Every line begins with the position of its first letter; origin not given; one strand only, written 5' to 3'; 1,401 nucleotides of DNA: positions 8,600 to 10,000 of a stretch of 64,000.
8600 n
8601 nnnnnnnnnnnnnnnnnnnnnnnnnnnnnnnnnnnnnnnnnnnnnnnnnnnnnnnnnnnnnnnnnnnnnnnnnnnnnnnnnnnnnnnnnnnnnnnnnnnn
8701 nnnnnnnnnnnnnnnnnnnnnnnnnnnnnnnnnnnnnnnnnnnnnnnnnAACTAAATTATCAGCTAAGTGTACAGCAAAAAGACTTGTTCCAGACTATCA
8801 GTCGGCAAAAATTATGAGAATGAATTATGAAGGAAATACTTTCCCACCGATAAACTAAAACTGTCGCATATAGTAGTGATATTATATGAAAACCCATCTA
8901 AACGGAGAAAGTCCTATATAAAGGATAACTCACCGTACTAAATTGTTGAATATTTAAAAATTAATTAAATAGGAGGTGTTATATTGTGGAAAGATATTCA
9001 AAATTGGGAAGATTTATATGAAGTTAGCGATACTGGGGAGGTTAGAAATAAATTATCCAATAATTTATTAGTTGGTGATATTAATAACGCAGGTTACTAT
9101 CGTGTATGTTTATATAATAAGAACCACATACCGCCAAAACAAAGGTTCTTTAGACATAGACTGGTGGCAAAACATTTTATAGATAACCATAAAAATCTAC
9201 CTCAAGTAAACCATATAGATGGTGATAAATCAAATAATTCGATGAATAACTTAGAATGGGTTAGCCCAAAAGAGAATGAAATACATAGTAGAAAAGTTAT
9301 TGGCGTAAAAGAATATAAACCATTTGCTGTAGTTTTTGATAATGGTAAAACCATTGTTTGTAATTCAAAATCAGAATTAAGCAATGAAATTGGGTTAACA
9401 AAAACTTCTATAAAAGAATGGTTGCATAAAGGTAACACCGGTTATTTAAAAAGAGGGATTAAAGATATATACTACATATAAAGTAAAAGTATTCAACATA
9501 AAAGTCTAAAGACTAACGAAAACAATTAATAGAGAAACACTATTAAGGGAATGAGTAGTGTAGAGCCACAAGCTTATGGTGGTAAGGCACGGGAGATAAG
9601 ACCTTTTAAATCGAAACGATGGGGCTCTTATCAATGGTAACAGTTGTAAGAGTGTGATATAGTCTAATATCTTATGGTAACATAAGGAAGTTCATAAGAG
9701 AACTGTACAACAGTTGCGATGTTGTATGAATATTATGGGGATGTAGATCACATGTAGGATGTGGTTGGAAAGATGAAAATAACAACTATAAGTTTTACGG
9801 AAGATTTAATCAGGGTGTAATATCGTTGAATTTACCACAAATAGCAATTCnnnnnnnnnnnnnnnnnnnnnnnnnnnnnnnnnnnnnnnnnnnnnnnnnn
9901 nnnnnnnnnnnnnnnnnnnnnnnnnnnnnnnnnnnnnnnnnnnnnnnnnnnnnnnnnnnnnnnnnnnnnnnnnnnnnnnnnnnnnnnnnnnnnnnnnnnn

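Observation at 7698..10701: nrdD split by a group I intron carrying an HNH/NUMOD4 homing endonuclease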

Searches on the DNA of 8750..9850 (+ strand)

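Call 4: search_rna_families(source=window, start=8750, end=9850, threshold=evalue, max_evalue=10, show_alignments=5)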
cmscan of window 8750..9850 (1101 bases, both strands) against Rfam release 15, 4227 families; matches with E-value up to 10: 3.
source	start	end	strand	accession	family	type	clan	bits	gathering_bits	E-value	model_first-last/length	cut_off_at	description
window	8918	8988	+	RF03749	MIR2617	Gene; miRNA;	-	22.7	46.5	0.49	1-86/86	no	MIR2617 microRNA precursor family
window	8886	8935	-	RF02537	TarA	Gene; sRNA;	-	16.5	80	7.3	1-99/99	no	Vibrio ToxT activated RNA TarA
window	9599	9619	+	RF01072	TMV_UPD-PK3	Cis-reg;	-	12.2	34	6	1-31/31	no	Pseudoknot of upstream pseudoknot domain (UPD) of the 3'UTR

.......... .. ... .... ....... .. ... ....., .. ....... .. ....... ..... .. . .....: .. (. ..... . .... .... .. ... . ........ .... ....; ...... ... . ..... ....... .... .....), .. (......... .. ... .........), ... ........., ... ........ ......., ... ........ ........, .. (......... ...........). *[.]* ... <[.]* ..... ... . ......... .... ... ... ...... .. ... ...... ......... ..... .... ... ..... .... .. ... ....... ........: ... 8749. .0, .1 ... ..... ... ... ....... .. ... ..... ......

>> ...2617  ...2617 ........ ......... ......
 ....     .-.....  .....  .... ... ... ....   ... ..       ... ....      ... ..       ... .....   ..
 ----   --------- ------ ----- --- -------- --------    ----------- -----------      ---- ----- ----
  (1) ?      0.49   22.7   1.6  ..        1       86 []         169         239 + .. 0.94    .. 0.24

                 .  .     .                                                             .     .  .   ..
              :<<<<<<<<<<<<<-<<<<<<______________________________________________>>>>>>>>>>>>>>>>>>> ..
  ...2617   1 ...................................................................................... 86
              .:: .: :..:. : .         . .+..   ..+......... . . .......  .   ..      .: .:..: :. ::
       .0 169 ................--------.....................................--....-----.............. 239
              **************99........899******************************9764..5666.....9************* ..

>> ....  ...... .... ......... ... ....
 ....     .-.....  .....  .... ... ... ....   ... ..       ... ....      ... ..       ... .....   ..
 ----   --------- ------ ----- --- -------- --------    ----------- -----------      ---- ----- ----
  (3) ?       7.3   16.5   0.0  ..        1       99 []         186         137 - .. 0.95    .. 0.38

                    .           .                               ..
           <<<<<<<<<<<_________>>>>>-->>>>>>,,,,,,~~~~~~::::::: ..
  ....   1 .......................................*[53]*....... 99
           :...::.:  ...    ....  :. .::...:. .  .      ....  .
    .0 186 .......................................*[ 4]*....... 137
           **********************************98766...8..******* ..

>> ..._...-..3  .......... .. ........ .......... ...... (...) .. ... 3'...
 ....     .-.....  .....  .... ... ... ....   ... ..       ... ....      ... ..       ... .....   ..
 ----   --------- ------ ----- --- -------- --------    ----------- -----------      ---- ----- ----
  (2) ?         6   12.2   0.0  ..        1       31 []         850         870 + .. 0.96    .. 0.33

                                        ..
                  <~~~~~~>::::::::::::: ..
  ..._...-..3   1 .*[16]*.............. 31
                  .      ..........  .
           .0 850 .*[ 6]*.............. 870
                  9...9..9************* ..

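Call 7: search_dna_similar(query=window:8852-9737:+, collection=phages, mode=distant, max_rows=30)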
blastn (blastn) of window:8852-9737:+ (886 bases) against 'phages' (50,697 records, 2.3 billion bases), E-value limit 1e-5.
Records with a match: 106; places in all: 116; records where one place covers at least 80% of the query: 0.
Best place of each record, by identity: 90-95% 2; 80-90% 55; 60-80% 49.
By first word of the organism name: Staphylococcus 49; Enterococcus 20; Vibrio 9; Prevotella 9; Bacillus 8; Polaribacter 6; Leuconostoc 2; Bacteriophage 1; uncultured 1; Pseudoalteromonas 1.
By host as written in the record: Staphylococcus aureus 15; Enterococcus faecalis 10; Prevotella sp. 9; Staphylococcus xylosus M1997-2/10 7; Polaribacter sp. R2A056_3_33 6; Vibrio cholerae 6; Bacillus subtilis 4; Staphylococcus epidermidis 3; and 35 more.
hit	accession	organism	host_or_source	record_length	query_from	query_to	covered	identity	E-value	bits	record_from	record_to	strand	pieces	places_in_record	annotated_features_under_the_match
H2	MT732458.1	Polaribacter phage Danklef_1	Polaribacter sp. R2A056_3_33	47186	303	434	15%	72.2%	2e-8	67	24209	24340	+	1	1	HNH endonuclease | homing endonuclease-like protein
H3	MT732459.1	Polaribacter phage Danklef_2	Polaribacter sp. R2A056_3_33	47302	303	434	15%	72.2%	2e-8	67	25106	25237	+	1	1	HNH endonuclease | homing endonuclease-like protein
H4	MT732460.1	Polaribacter phage Danklef_3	Polaribacter sp. R2A056_3_33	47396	303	434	15%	72.2%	2e-8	67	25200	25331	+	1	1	HNH endonuclease | homing endonuclease-like protein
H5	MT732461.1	Polaribacter phage Danklef_4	Polaribacter sp. R2A056_3_33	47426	303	434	15%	72.2%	2e-8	67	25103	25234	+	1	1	HNH endonuclease | homing endonuclease-like protein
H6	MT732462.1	Polaribacter phage Danklef_5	Polaribacter sp. R2A056_3_33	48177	303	434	15%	72.2%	2e-8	67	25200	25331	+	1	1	HNH endonuclease | homing endonuclease-like protein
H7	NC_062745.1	Polaribacter phage Danklef_1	Polaribacter sp. R2A056_3_33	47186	303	434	15%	72.2%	2e-8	67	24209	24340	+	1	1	HNH endonuclease | homing endonuclease-like protein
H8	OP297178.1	Staphylococcus phage vB_ScaM-V1SC04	Staphylococcus capitis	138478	303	426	14%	73.6%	2e-9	71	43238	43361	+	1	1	HNH homing endonuclease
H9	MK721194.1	Enterococcus phage vB_EfaS_Ef7.1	Enterococcus faecalis strain AH7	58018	304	426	14%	73.6%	7e-9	68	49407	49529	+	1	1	HNH homing endonuclease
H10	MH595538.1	Vibrio phage BONAISHI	Vibrio coralliilyticus LMG20984 (YB1)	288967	693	814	14%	72.7%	3e-6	60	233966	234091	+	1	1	none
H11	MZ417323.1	Staphylococcus phage PG-2021_1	Staphylococcus epidermidis NCC 100655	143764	287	408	14%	72.5%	5e-10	72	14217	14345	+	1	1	record has no annotation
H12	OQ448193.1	Staphylococcus phage 80A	Staphylococcus epidermidis COB-Sec1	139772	287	408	14%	72.5%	5e-10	72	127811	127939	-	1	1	HNH endonuclease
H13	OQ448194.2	Staphylococcus phage 80B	Staphylococcus epidermidis COB-Sec1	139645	287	408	14%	72.5%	5e-10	72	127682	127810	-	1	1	HNH endonuclease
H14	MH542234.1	Staphylococcus phage Terranova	Staphylococcus epidermidis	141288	287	408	14%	71.8%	2e-8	67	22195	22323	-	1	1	homing endonuclease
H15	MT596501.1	Staphylococcus phage vB_SepM_BE04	Staphylococcus epidermidis F12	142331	287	408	14%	71.8%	2e-8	67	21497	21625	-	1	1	HNH homing endonuclease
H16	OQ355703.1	Staphylococcus phage vB_SepM_BE25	Staphylococcus epidermidis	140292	287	408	14%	71.8%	2e-8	67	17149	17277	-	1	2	HNH endonuclease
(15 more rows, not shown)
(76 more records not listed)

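Call 9: search_dna_similar(query=window:9482-9745:+, collection=phages, mode=distant, max_rows=40, max_evalue=0.01)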
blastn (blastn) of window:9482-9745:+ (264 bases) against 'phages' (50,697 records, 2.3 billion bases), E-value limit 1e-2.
Records with a match: 280; places in all: 367; records where one place covers at least 80% of the query: 0.
Best place of each record, by identity: 90-95% 2; 80-90% 228; 60-80% 50.
By first word of the organism name: Staphylococcus 173; Vibrio 29; Bacillus 16; Lactococcus 12; Enterococcus 10; Prevotella 9; Acinetobacter 6; uncultured 5; Brochothrix 4; Thomasclavelia 2; and 12 more.
By host as written in the record: Staphylococcus aureus 69; - 45; Lactococcus lactis 11; Staphylococcus sp. 9; Prevotella sp. 9; Staphylococcus xylosus M1997-2/10 8; Vibrio cholerae 6; Bacillus subtilis 5; and 79 more.
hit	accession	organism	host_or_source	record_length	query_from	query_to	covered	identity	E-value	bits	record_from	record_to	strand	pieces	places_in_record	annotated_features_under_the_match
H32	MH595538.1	Vibrio phage BONAISHI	Vibrio coralliilyticus LMG20984 (YB1)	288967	63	184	46%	72.7%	9e-7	60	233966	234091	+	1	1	none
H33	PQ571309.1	Thomasclavelia phage TR-TP1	Thomasclavelia ramosa YY17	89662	174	264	34%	74.7%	3e-6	58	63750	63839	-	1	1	none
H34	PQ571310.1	Thomasclavelia phage TR-TP2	Thomasclavelia ramosa YY17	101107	174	264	34%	74.7%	3e-6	58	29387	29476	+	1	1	none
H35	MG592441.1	Vibrio phage 1.063.O._10N.261.45.C7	Vibrio lentus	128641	167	254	33%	75.3%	1e-5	55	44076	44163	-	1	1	none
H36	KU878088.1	Bacillus phage AR9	Bacillus subtilis subsp. subtilis 168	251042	175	262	33%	75.0%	3e-6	57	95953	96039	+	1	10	terminase large subunit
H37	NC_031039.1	Bacillus phage AR9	Bacillus subtilis subsp. subtilis 168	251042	175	262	33%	75.0%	3e-6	57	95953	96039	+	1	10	terminase large subunit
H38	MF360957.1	Bacillus phage PBS1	Bacillus subtilis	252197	175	258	32%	77.4%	8e-8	64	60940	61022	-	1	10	none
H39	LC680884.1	Bacillus phage PBS1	Bacillus subtilis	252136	175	258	32%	77.4%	8e-8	64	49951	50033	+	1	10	none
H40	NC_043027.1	Bacillus phage PBS1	Bacillus subtilis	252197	175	258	32%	77.4%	8e-8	64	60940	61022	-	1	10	none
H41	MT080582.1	Staphylococcus phage vB_SauM_EW1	Staphylococcus carnosus TM300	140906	175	254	30%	81.0%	1e-5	56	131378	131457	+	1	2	record has no annotation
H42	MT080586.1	Staphylococcus phage vB_SauM_EW2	Staphylococcus carnosus TM300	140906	175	254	30%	81.0%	1e-5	56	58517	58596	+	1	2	record has no annotation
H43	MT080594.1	Staphylococcus phage vB_SauM_EW4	Staphylococcus carnosus TM300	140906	175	254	30%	81.0%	1e-5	56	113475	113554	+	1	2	record has no annotation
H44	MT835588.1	Bacteriophage sp.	human fecal samples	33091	174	256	31%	77.6%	4e-5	55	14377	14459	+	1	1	record has no annotation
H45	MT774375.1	uncultured phage cr50_1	human feces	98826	174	254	31%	79.5%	1e-5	56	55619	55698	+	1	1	hypothetical protein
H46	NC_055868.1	uncultured phage cr50_1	human feces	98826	174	254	31%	79.5%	1e-5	56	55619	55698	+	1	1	HNH endonuclease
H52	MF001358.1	Enterococcus phage EF1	Enterococcus faecalis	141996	175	252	30%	80.8%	5e-10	71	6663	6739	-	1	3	none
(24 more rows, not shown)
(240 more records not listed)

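Call 15: get_annotated_region(hit=H34, flank=3500)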
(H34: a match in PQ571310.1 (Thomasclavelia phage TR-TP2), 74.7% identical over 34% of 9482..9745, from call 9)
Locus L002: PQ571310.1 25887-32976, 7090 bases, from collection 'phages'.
description: Thomasclavelia phage TR-TP2, complete genome.
organism: Thomasclavelia phage TR-TP2 (NCBI taxid 3385258)
taxonomy: Viruses
host: Thomasclavelia ramosa YY17; source: sewage from septic tank; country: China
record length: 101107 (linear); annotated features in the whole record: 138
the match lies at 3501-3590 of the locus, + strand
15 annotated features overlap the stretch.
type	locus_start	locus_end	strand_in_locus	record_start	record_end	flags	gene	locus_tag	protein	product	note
CDS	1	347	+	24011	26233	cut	-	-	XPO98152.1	exonuclease V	TR-TP2_gp33; TR-TP2_gp33; Annot2=(structure alignment-afuniprot50) AF-A0A2P8MBV4-F1-model_v4 Exodeoxyribonuclease V ...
CDS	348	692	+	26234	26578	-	-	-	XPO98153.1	hypothetical protein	TR-TP2_gp34; TR-TP2_gp34; None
CDS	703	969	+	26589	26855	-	-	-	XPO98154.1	hypothetical protein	TR-TP2_gp35; TR-TP2_gp35; Annot2=(structure alignment-afuniprot50) AF-A0A1D7UNL3-F1-model_v4 Putative phage protein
CDS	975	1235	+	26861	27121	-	-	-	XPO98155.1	hypothetical protein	TR-TP2_gp36; TR-TP2_gp36; None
CDS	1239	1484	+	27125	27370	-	-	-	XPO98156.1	hypothetical protein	TR-TP2_gp37; TR-TP2_gp37; None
CDS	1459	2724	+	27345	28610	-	-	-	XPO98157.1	NrdD-like anaerobic ribonucleotide reductase large subunit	TR-TP2_gp38; TR-TP2_gp38; Annot2=(structure alignment-afuniprot50) AF-A0A415ZM82-F1-model_v4 ATP-cone domain-containing ...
CDS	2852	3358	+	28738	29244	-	-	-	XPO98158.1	HNH endonuclease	TR-TP2_gp39; TR-TP2_gp39; Annot2=(structure alignment-afuniprot50) AF-B1BD23-F1-model_v4 Homing nuclease of hnh family ...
CDS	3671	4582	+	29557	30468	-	-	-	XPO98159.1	anaerobic ribonucleoside reductase large subunit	TR-TP2_gp40; TR-TP2_gp40; Annot2=(structure alignment-afuniprot50) AF-A0A1C6DGH3-F1-model_v4 Anaerobic ...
CDS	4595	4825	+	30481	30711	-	-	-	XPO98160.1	hypothetical protein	TR-TP2_gp41; TR-TP2_gp41; None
CDS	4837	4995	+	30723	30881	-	-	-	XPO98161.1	hypothetical protein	TR-TP2_gp42; TR-TP2_gp42; None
CDS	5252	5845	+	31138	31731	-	-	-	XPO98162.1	hypothetical protein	TR-TP2_gp43; TR-TP2_gp43; None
CDS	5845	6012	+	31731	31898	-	-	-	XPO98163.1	hypothetical protein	TR-TP2_gp44; TR-TP2_gp44; None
CDS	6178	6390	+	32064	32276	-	-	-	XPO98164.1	hypothetical protein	TR-TP2_gp45; TR-TP2_gp45; None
CDS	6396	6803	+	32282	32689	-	-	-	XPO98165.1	hypothetical protein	TR-TP2_gp46; TR-TP2_gp46; None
CDS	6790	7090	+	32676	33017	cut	-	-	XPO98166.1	hypothetical protein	TR-TP2_gp47; TR-TP2_gp47; None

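Call 16: get_annotated_region(hit=H32, flank=2500)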
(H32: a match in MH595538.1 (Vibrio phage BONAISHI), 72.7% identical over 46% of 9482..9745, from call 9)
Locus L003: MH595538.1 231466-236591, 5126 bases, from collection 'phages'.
description: Vibrio phage BONAISHI, complete genome.
organism: Vibrio phage BONAISHI (NCBI taxid 2283011)
taxonomy: Viruses; Duplodnaviria; Heunggongvirae; Uroviricota; Caudoviricetes
host: Vibrio coralliilyticus LMG20984 (YB1); source: -; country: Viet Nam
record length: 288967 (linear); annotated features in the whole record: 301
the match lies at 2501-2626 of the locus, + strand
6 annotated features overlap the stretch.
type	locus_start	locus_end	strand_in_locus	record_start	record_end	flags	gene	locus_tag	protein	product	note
CDS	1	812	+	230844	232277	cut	-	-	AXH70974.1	ribonucleotide-diphosphate reductase alpha subunit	ORF233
CDS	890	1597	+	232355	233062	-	-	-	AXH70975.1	ribonucleotide-diphosphate reductase beta subunit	ORF234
CDS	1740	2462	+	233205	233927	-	-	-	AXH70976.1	HNH endonnuclease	ORF235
CDS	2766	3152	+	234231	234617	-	-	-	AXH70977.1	ribonucleotide-diphosphate reductase beta subunit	ORF236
CDS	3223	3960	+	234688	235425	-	-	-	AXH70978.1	hypothetical protein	ORF237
CDS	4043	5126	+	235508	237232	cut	-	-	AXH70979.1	hypothetical protein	ORF238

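Call 17: get_annotated_region(hit=H52, flank=2500)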
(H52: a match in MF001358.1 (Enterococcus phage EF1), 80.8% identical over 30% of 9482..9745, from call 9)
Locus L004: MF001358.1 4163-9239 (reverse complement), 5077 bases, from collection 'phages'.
description: Enterococcus phage EF1, partial genome.
organism: Enterococcus phage EF1 (NCBI taxid 2025813)
taxonomy: Viruses; Duplodnaviria; Heunggongvirae; Uroviricota; Caudoviricetes
host: Enterococcus faecalis; source: -; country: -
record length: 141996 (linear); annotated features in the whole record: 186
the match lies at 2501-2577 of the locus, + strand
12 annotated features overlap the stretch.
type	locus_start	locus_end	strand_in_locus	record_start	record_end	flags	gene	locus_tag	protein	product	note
CDS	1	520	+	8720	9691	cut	-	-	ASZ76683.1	ribonucleotide reductase of class Ia (aerobic), alpha subunit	-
CDS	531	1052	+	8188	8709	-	-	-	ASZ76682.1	HNH homing endonuclease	HNH homing endonuclease # Phage intron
CDS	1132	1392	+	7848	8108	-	-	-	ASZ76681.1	hypothetical protein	-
CDS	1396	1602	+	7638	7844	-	-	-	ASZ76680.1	hypothetical protein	-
CDS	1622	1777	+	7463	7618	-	-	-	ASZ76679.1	hypothetical protein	-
CDS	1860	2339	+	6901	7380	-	-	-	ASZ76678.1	HNH homing endonuclease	HNH homing endonuclease # Phage intron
CDS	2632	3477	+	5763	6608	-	-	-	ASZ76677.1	hypothetical protein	-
CDS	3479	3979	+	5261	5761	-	-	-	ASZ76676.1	hypothetical protein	-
CDS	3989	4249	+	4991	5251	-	-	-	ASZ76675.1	hypothetical protein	-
CDS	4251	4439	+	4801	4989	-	-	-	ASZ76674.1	hypothetical protein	-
CDS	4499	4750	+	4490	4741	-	-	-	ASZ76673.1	hypothetical protein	-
CDS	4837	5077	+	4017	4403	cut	-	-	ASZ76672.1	hypothetical protein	-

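Call 21: search_rna_families(sources=[L002, L003, L004, L005], threshold=evalue, max_evalue=1)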
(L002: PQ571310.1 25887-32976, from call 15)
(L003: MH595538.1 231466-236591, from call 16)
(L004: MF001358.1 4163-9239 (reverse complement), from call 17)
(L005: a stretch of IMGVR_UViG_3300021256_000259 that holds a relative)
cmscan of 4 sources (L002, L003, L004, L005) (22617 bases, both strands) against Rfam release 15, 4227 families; matches with E-value up to 1: 0.
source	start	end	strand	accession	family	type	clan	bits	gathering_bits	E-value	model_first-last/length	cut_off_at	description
